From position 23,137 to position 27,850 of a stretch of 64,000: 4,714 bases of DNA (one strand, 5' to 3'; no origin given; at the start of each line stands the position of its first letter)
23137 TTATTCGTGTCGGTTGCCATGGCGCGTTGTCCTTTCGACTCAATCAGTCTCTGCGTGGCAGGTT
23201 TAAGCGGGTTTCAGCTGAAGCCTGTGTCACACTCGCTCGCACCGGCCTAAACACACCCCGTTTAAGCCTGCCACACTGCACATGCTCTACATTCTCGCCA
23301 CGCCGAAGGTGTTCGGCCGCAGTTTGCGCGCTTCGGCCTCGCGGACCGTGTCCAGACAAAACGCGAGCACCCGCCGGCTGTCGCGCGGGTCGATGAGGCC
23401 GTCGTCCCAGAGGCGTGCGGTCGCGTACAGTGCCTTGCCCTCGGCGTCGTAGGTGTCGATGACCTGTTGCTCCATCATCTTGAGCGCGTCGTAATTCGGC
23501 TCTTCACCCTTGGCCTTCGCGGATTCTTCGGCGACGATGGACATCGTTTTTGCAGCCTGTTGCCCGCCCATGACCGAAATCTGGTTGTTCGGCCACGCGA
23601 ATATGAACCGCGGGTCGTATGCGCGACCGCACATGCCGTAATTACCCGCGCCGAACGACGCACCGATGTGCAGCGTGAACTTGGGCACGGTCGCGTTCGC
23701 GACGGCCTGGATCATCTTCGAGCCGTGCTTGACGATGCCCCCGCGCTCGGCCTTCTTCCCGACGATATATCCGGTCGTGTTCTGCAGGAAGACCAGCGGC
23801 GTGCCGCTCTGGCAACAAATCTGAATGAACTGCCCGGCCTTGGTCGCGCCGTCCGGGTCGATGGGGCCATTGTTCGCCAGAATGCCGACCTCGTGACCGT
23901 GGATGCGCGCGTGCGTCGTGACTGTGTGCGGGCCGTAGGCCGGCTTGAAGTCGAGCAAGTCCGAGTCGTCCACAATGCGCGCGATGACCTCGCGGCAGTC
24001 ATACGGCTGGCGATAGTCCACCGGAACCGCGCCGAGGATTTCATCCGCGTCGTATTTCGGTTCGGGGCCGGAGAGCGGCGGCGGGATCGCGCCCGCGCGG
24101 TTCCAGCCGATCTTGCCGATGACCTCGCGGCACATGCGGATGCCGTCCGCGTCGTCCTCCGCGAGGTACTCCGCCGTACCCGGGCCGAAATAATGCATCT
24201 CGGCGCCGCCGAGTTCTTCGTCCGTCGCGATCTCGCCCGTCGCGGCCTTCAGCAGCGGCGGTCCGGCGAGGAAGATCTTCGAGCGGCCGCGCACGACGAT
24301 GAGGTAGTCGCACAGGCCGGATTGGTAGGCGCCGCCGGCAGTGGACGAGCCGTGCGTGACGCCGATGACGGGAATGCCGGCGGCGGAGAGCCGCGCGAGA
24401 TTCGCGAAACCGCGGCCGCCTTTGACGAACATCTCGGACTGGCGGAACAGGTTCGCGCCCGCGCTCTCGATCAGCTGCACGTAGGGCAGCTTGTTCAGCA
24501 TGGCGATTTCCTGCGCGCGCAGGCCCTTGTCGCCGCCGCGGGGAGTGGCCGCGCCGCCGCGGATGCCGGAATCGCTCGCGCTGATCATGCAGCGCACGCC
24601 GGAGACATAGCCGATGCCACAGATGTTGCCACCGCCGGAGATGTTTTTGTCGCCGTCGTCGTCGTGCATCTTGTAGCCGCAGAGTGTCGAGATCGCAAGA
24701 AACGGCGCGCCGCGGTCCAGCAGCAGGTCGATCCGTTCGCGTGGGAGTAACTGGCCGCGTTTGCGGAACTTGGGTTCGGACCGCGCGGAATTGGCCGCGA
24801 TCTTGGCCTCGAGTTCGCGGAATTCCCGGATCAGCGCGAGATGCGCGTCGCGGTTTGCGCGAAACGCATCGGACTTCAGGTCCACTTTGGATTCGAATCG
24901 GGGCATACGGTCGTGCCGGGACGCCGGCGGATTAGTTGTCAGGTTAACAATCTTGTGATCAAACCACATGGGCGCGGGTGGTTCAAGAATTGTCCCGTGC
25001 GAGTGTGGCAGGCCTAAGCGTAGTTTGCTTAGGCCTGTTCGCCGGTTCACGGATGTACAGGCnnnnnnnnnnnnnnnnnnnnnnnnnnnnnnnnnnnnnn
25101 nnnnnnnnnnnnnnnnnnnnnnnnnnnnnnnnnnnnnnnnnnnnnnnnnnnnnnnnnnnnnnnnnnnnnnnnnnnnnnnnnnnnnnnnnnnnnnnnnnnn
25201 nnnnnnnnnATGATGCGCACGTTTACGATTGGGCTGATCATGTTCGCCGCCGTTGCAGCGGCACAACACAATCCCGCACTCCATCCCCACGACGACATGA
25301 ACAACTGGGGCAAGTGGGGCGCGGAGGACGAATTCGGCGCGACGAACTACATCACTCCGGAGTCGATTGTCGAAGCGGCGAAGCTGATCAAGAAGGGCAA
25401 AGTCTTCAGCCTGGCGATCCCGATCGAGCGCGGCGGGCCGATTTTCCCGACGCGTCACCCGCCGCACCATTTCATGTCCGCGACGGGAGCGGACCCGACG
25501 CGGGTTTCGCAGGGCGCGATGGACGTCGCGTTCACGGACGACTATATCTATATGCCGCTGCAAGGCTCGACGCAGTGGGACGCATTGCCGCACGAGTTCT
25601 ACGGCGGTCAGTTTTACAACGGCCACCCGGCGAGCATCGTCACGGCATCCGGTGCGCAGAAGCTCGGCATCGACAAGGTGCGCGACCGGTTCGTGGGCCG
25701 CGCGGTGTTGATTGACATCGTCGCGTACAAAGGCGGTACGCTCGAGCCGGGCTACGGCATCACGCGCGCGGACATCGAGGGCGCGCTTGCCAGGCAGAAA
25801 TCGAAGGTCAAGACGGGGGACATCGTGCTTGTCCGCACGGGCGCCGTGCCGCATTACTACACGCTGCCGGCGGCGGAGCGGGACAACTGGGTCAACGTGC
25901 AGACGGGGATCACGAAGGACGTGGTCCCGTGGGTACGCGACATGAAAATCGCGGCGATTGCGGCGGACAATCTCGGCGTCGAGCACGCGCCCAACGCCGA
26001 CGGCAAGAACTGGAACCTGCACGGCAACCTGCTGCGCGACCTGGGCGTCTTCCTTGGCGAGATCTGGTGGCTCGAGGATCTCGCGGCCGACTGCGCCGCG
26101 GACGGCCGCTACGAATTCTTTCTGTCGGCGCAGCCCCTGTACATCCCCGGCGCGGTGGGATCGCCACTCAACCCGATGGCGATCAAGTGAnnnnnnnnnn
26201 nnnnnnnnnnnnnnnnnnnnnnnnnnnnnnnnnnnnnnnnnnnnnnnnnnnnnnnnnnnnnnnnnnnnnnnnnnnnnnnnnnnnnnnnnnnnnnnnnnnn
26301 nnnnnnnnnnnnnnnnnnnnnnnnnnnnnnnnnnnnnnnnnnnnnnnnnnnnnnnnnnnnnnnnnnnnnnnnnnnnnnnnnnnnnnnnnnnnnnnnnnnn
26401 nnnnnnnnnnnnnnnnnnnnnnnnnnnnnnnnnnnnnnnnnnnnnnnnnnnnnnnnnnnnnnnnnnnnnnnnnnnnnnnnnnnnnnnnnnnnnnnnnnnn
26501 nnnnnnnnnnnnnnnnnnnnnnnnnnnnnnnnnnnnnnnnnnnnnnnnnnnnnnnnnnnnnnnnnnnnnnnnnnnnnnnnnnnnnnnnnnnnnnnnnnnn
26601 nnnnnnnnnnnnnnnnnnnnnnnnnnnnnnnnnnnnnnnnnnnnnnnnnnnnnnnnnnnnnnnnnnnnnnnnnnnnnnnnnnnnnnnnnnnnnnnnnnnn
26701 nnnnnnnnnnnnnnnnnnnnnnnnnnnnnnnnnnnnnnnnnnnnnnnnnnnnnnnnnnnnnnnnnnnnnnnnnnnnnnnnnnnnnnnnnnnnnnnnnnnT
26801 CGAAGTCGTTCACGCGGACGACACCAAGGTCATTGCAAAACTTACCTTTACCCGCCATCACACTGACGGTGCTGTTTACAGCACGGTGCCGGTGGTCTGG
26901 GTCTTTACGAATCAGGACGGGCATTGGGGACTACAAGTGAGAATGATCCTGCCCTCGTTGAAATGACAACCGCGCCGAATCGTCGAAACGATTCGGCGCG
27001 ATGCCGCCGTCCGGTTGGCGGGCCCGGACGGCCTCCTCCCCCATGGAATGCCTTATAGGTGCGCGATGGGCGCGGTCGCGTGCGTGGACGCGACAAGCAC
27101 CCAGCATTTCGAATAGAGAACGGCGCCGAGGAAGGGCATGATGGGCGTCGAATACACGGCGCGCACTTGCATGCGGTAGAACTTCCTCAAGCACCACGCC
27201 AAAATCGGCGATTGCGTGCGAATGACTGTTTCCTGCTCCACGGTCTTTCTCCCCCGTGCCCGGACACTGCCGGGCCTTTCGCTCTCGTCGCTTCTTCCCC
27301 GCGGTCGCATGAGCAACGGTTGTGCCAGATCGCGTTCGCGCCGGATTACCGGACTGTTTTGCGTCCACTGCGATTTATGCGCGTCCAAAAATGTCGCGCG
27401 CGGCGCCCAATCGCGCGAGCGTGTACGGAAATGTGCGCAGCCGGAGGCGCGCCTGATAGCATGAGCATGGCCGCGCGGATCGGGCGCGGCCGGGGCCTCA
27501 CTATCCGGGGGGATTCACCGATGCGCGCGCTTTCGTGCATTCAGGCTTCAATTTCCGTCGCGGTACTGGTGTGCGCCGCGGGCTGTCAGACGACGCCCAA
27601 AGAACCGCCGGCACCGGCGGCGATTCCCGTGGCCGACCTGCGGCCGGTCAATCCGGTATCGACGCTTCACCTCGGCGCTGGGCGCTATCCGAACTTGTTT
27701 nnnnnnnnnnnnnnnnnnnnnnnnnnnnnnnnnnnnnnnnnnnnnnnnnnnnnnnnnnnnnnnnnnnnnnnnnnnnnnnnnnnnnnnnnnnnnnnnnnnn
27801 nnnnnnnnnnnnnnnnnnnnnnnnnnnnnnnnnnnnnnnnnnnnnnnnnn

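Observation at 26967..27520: Orphan exact sigma-54 promoter driving an unannotated short transcript or 62-codon ORF in an otherwise empty 550-bp gap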

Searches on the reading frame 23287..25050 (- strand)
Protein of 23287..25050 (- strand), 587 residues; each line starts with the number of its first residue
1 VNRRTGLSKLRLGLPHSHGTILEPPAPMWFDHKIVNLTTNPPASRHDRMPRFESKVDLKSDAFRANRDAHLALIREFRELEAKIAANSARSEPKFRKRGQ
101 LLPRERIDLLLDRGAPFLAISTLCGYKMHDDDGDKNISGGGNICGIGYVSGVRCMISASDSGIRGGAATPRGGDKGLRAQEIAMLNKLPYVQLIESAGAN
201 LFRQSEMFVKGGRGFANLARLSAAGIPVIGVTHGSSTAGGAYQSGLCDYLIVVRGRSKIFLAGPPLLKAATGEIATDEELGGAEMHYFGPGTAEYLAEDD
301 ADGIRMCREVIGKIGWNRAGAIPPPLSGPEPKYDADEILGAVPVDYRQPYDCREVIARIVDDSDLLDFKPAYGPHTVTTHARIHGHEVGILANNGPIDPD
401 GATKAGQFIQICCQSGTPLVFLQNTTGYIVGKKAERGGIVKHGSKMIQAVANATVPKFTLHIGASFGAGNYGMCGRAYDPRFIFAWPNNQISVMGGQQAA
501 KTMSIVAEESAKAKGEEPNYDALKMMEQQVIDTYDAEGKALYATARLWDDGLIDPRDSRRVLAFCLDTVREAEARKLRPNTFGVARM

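Call 12: search_protein_families(library=pfam, proteins=[window:23287-25050:-], max_evalue=0.01)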
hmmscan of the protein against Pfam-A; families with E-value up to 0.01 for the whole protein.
window:23287-25050:- (587 aa): 3 families
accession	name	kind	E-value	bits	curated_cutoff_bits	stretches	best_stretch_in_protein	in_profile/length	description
PF01039.27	Carboxyl_trans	-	3.4e-119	399.1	22.3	1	96-574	3-483/493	Carboxyl transferase domain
PF03255.19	ACCA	-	1.4e-08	34.7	23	2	166-252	126-212/310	Acetyl co-enzyme A carboxylase carboxyltransferase-like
PF06833.16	MdcE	-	0.00043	20.5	32.7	0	413-512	24-124/196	Malonate decarboxylase gamma subunit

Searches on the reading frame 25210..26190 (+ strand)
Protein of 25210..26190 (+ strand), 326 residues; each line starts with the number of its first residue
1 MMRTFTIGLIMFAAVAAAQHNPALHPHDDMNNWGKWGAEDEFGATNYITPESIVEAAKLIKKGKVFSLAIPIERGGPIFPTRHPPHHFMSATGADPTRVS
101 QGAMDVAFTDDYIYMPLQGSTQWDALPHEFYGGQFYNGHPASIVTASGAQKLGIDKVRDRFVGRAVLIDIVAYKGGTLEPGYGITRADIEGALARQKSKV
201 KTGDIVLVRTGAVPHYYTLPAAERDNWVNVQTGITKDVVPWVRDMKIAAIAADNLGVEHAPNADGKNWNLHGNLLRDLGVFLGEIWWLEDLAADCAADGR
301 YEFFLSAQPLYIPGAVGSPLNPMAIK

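Call 12: search_protein_families(library=pfam, proteins=[window:25210-26190:+], max_evalue=0.01)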
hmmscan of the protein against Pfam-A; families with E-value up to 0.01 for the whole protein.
window:25210-26190:+ (326 aa): 1 family
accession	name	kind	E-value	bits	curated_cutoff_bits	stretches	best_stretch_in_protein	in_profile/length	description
PF04199.19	Cyclase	-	1e-20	74.8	23.1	1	67-259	2-142/142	Putative cyclase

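Call 13: search_protein_families(library=ncbifam, proteins=[window:25210-26190:+], max_evalue=0.01)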
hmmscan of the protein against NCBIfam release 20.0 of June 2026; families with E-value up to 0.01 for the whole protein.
window:25210-26190:+ (326 aa): 0 families

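Call 15: find_encoding_contigs(protein=window:25210-26190:+, flank=10000, max_places=10)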
Protein window:25210-26190:+ (326 aa): no gene with exactly this product is on record in the collection.

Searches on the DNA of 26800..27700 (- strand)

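Call 7: search_rna_families(source=window, start=26800, end=27700, threshold=evalue, max_evalue=10, show_alignments=3)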
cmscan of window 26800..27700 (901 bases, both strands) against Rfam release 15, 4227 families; matches with E-value up to 10: 4.
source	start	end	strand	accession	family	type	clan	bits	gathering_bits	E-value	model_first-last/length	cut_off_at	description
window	27270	27464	+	RF02258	adapt33_4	Gene; lncRNA;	-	19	80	7.2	1-179/179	no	Adaptive response 33 conserved region 4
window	26969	27002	+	RF03677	mir-1304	Gene; miRNA;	-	16.7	90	3.7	1-87/87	no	mir-1304 microRNA precursor family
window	27387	27522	-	RF02868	ncS037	Gene; sRNA;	-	15.8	112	5.7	1-152/152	no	Burkholderia sRNA 37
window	27582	27620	+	RF02044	CDKN2B-AS_2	Gene; lncRNA;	-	14.4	50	3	1-46/46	no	CDKN2B antisense RNA 1 convserved region 2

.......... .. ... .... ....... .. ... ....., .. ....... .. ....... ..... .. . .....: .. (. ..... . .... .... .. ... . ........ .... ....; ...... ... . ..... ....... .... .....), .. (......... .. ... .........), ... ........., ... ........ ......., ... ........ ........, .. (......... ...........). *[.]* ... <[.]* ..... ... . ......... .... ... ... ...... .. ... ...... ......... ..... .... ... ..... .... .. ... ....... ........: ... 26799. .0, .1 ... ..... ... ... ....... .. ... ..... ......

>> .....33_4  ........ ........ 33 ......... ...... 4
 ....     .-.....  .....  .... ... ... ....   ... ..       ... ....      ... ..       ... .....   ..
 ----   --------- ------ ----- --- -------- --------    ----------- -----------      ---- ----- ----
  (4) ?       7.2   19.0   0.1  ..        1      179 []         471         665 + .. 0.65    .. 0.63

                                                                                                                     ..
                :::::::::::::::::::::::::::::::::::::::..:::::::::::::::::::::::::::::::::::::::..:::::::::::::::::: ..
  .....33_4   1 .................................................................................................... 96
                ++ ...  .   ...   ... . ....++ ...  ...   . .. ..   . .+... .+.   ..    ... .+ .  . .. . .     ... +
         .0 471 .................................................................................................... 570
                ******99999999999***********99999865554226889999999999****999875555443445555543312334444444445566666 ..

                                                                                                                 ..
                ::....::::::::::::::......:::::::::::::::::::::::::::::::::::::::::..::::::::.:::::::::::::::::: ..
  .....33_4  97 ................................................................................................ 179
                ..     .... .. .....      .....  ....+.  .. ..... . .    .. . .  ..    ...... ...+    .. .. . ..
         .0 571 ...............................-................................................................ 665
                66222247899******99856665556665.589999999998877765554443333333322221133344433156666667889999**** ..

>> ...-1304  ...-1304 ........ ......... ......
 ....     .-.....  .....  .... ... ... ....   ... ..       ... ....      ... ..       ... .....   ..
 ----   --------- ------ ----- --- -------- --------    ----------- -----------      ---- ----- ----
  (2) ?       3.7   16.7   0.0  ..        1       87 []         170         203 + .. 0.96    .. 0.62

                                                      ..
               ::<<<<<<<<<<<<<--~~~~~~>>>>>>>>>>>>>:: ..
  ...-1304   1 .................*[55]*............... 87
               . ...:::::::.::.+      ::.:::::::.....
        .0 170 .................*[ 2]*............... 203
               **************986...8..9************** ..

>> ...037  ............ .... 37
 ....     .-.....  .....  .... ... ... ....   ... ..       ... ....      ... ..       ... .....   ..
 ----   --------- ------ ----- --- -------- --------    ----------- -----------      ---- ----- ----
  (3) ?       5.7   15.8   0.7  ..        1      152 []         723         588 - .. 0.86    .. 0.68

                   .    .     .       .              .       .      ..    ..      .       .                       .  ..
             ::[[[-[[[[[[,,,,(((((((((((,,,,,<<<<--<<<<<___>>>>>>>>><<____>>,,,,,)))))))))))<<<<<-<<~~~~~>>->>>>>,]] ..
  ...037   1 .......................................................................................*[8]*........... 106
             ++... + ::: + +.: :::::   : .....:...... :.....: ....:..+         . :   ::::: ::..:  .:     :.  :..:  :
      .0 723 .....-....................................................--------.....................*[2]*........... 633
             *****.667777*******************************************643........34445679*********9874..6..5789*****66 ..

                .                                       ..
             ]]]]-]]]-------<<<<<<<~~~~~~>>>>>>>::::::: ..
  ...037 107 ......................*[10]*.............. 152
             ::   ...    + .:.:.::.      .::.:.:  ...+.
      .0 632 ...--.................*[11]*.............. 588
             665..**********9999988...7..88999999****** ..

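Call 68: build_rna_model(alignment_id=A4, structure=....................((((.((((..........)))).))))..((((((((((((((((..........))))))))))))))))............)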
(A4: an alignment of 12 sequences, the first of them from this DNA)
Model R1 built from alignment A4 (12 sequences, 104 columns); structure: as given.
model positions 94; base pairs 24; branch points 1; effective number of sequences 1.58; information 0.608 bits per position. Calibrated on 0.2 Mb of random sequence (short: E-values are rough).
structure used (alignment columns):
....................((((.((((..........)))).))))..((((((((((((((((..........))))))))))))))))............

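Call 69: search_with_rna_model(model_id=R1, sources=[window, L001, L003, L004, L005, L007, L008, L009, L010, L011, L012, L013, L014, L015, L016, L017], max_evalue=1)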
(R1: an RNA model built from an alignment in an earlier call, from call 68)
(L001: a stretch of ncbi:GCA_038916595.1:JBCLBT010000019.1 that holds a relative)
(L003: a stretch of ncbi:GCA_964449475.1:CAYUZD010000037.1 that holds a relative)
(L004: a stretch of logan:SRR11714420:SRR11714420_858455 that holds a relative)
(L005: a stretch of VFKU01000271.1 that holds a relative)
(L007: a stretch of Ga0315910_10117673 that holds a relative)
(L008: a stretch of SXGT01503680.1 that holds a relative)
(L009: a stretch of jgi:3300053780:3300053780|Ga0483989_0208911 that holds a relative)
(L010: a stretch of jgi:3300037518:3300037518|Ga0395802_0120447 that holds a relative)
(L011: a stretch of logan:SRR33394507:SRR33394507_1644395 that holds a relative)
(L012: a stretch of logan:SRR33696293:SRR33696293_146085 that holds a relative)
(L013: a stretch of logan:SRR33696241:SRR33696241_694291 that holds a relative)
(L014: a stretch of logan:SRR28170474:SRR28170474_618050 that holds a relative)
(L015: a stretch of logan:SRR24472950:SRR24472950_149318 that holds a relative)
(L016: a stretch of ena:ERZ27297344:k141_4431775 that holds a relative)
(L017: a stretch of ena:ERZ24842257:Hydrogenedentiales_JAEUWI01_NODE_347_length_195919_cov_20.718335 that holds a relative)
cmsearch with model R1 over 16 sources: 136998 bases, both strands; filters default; matches with E-value up to 1: 26.
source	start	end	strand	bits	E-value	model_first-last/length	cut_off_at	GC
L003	10192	10284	+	98.6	5.3e-22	1-94/94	no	0.68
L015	1591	1683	+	96.8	1.5e-21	1-94/94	no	0.65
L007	1325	1417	+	96.1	2e-21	1-94/94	no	0.67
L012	1272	1367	+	95.4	3.1e-21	1-94/94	no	0.6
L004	6940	7038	+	94.6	4.9e-21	1-94/94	no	0.65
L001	3309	3401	+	94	6.7e-21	1-94/94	no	0.69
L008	3188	3279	+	92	2.1e-20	1-94/94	no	0.63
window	26958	27050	-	91.8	2.3e-20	1-94/94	no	0.66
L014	616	711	+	91.5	2.7e-20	1-94/94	no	0.59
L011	496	591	+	91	3.6e-20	1-94/94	no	0.61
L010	2085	2178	+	83.2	2.9e-18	1-94/94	no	0.65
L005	2687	2787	+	75.2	2.5e-16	1-94/94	no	0.6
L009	452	548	+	62.6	2.8e-13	1-94/94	no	0.66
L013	1249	1307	+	58.6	2.6e-12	1-60/94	3'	0.69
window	26971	27000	+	24.6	0.00047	52-81/94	no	0.67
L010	2136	2165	-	23.7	0.00078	52-81/94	no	0.67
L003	10242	10271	-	19.9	0.0067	52-81/94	no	0.7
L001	3358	3389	-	18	0.019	51-82/94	no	0.72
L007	1374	1405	-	17.7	0.022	51-82/94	no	0.62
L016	764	785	+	17.7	0.023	1-22/94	3'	0.68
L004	6989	7027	-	16.5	0.043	50-83/94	no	0.59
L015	1638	1673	-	16.5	0.044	49-84/94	no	0.69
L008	3207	3232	-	14.6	0.13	20-46/94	no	0.88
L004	6959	6985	-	13.6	0.23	20-46/94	no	0.85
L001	6056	6148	-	12.6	0.39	1-94/94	no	0.7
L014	665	699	-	11.8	0.6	51-82/94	no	0.6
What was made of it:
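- The element is absent from the distant member L017 (call 69).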
